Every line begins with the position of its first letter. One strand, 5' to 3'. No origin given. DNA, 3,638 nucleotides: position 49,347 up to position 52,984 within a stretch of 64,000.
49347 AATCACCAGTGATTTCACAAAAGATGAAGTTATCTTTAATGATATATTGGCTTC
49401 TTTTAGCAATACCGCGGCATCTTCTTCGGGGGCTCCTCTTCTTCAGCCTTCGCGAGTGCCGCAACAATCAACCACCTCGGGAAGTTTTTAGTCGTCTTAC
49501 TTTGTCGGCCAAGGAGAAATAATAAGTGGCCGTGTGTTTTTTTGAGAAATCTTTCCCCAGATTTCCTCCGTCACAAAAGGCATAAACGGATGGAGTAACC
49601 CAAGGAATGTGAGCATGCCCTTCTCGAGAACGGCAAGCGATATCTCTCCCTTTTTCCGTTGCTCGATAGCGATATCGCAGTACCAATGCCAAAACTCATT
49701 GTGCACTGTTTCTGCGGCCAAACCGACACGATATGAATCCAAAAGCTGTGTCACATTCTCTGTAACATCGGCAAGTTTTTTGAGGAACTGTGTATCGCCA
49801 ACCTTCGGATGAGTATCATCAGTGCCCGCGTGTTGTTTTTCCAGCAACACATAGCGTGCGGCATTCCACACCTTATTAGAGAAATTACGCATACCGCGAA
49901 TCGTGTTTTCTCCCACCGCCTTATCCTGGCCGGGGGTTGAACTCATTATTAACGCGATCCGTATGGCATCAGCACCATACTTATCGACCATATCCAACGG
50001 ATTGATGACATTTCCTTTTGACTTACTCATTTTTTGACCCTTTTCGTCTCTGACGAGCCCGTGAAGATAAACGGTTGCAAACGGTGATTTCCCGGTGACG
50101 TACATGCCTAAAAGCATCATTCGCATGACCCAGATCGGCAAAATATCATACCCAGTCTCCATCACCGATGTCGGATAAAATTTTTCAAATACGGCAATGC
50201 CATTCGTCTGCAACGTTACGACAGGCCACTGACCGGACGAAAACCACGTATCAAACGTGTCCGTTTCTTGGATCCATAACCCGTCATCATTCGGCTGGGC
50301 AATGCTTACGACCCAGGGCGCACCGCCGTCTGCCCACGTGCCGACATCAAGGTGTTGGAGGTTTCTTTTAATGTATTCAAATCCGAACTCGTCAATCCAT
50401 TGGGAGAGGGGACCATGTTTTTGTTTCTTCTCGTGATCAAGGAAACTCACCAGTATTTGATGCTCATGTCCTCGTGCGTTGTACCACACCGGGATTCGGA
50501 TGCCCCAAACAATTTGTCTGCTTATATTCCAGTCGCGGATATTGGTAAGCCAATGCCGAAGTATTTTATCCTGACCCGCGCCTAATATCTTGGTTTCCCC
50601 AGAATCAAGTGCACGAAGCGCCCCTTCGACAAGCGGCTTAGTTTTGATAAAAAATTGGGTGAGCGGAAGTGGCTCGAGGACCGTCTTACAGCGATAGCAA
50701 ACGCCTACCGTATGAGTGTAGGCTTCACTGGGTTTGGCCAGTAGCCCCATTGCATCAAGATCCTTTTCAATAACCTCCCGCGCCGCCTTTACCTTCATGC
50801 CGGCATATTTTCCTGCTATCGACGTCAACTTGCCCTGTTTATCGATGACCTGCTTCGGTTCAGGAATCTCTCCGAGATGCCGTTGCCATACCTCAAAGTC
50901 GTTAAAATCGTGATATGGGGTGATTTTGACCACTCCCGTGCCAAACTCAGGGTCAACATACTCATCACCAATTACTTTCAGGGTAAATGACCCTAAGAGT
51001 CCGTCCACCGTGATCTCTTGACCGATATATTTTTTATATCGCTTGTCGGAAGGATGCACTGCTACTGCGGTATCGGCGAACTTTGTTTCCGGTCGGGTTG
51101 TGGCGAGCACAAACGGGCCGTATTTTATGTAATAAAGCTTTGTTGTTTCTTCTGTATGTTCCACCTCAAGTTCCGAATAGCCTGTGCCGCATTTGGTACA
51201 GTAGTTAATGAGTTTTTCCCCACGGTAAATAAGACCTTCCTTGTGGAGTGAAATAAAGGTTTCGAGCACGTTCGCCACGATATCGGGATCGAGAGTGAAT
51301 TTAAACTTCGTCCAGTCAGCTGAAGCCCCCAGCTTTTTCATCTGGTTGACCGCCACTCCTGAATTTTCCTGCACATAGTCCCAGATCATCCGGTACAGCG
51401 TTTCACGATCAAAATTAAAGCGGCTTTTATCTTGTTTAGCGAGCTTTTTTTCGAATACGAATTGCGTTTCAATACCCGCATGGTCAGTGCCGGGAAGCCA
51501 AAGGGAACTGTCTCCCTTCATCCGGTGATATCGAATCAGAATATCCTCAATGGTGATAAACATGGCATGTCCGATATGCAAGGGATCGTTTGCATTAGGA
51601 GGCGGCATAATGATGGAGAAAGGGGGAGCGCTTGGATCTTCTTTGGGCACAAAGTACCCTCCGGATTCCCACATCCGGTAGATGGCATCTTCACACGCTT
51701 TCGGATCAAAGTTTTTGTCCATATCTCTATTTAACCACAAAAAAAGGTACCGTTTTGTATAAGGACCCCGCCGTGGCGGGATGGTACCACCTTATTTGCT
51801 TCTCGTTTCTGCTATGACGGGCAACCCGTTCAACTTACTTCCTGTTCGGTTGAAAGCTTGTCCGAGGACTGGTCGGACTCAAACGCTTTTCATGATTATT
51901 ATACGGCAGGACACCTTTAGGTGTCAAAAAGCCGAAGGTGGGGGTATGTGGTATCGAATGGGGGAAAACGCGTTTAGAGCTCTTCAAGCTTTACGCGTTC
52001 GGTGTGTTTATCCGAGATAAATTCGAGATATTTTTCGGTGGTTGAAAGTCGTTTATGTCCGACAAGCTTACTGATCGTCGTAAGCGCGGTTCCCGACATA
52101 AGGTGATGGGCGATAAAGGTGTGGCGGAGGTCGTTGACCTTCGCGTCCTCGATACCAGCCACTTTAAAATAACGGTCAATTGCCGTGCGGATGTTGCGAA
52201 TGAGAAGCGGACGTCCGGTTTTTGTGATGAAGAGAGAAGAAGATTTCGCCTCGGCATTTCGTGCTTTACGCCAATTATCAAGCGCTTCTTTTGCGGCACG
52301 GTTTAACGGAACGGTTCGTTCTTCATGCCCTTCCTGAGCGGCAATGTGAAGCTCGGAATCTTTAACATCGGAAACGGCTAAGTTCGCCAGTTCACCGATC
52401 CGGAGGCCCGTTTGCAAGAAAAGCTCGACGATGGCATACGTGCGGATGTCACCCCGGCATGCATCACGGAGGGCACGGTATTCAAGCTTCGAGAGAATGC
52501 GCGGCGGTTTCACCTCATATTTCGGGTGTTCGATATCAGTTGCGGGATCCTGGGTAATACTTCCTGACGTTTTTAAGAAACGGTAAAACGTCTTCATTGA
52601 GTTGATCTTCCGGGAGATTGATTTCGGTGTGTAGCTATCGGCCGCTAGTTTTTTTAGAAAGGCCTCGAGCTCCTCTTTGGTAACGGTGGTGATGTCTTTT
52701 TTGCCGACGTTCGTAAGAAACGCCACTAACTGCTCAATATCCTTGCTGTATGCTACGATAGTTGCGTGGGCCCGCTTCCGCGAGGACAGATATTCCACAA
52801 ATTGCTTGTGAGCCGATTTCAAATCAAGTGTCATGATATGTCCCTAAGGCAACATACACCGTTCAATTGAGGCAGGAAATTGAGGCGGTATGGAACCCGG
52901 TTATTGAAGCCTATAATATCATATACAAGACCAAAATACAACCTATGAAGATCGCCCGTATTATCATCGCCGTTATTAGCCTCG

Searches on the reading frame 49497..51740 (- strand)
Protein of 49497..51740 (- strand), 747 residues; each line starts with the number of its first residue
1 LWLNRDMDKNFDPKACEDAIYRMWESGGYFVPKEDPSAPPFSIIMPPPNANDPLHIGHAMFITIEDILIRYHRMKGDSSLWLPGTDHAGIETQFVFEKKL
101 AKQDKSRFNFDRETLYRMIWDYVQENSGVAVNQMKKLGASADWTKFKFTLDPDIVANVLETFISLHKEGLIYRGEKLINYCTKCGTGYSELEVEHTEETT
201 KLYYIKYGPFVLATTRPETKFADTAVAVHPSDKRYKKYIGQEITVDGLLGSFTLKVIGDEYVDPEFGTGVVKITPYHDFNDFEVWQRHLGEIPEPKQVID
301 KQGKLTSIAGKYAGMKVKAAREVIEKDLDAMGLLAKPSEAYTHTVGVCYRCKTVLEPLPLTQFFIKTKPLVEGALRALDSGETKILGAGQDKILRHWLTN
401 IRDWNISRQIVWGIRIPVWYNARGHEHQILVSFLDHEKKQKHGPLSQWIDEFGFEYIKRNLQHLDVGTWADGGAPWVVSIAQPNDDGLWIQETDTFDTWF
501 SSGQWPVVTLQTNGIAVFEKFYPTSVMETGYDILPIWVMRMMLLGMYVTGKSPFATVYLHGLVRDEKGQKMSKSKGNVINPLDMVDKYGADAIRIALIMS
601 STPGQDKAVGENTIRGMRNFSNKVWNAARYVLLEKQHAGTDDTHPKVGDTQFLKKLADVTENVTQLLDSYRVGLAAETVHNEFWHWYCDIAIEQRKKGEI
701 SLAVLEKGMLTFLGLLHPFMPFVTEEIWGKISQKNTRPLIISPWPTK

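Call 38: search_protein_families(library=pfam, proteins=[window:49497-51740:-], max_evalue=0.001)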
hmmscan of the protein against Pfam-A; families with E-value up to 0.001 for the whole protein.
window:49497-51740:- (747 aa): 4 families
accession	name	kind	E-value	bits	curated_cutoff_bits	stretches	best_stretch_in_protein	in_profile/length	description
PF00133.28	tRNA-synt_1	-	8.9e-117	390.8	22.7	1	20-607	2-411/414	tRNA synthetases class I (I, L, M and V)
PF09334.17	tRNA-synt_1g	-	1.7e-22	80.2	20.1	2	48-194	8-136/391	tRNA synthetases class I (M)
PF08264.19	Anticodon_1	-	3.6e-17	63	25.1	1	649-745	1-105/148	Anticodon-binding domain of tRNA ligase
PF01406.26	tRNA-synt_1e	-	0.00033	20.6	27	0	552-599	235-282/301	tRNA synthetases class I (C) catalytic domain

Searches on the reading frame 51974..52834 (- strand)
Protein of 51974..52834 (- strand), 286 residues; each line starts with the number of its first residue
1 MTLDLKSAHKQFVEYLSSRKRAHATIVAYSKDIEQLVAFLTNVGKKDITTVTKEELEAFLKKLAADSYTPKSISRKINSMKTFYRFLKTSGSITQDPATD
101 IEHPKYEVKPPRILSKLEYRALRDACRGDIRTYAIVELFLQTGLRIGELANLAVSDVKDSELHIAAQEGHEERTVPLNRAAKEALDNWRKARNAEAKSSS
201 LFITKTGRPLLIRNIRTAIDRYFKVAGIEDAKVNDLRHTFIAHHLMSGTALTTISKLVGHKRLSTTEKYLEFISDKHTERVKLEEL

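Call 59: search_protein_families(library=pfam, proteins=[window:51974-52834:-], max_evalue=0.0001)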
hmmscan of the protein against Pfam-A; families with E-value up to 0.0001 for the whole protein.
window:51974-52834:- (286 aa): 3 families
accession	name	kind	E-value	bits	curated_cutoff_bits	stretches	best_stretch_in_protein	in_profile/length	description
PF00589.27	Phage_integrase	-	9.7e-30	104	27.1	1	114-270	3-166/172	Phage integrase family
PF02899.23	Phage_int_SAM_1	-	6.1e-17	62.1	22.3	1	10-89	2-81/83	Phage integrase, N-terminal SAM-like domain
PF13495.12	Phage_int_SAM_4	-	1.9e-10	41.4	27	1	10-85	3-76/85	Phage integrase, N-terminal SAM-like domain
